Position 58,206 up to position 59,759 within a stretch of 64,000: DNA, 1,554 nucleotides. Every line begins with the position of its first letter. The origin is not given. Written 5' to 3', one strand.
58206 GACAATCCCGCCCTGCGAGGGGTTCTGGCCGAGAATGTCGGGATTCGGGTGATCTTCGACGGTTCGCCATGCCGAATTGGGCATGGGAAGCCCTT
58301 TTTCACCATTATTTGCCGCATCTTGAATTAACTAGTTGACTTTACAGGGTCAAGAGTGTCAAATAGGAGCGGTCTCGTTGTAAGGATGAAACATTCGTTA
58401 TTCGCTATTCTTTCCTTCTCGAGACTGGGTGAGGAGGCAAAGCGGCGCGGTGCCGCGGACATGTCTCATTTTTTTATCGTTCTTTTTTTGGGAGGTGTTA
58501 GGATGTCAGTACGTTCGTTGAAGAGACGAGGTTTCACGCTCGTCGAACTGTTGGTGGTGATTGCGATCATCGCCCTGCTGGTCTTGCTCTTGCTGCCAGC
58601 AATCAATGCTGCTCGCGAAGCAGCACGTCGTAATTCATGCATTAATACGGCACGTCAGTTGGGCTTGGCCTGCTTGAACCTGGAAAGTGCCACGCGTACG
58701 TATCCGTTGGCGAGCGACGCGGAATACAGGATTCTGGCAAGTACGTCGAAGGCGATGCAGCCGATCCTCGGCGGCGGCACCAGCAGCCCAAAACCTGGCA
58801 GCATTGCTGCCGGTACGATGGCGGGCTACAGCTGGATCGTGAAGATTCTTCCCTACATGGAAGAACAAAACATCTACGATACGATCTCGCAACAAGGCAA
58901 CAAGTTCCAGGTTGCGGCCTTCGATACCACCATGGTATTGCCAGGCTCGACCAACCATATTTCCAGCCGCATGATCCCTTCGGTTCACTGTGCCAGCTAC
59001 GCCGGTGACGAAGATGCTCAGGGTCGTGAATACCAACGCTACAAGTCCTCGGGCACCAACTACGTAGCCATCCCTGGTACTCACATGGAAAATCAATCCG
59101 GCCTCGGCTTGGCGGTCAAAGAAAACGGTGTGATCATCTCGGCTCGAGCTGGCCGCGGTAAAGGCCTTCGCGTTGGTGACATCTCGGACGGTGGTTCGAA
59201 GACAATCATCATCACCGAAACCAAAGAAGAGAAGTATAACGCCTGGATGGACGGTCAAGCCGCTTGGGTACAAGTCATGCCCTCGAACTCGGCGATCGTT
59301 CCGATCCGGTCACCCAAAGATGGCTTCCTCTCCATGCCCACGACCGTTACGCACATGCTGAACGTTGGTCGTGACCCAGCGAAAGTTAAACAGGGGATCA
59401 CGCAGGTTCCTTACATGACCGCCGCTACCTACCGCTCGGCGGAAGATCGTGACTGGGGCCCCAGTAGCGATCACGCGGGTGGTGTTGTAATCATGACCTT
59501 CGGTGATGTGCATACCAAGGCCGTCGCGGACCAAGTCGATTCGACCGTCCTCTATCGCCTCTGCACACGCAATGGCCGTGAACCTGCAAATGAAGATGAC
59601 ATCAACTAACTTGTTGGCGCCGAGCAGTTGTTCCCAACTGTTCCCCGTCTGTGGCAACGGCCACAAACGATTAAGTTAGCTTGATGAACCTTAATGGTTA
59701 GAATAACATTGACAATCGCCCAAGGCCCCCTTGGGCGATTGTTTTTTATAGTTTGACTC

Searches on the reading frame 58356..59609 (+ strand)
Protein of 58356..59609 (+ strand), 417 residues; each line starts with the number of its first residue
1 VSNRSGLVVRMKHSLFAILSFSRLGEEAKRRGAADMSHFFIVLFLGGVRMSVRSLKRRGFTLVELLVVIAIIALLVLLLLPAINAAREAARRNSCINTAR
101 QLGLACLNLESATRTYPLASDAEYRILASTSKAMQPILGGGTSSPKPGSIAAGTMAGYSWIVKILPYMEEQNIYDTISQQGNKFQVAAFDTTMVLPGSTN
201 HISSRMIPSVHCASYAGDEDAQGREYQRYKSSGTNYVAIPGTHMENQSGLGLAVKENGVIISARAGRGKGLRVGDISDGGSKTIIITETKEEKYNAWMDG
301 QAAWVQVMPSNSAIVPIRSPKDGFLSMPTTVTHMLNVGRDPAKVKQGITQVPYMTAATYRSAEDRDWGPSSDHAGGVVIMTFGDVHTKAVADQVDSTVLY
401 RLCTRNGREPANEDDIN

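Call 57: search_protein_families(library=pfam, proteins=[window:58356-59609:+], max_evalue=0.001)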
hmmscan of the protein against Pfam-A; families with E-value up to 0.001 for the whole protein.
window:58356-59609:+ (417 aa): 2 families
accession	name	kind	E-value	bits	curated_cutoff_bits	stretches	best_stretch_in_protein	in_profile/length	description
PF07596.16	SBP_bac_10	-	9.9e-32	111.5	23.3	1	85-396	2-267/268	Protein of unknown function (DUF1559)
PF07963.17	N_methyl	-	9.7e-08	31.7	21.2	1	56-80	3-27/27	Prokaryotic N-terminal methylation motif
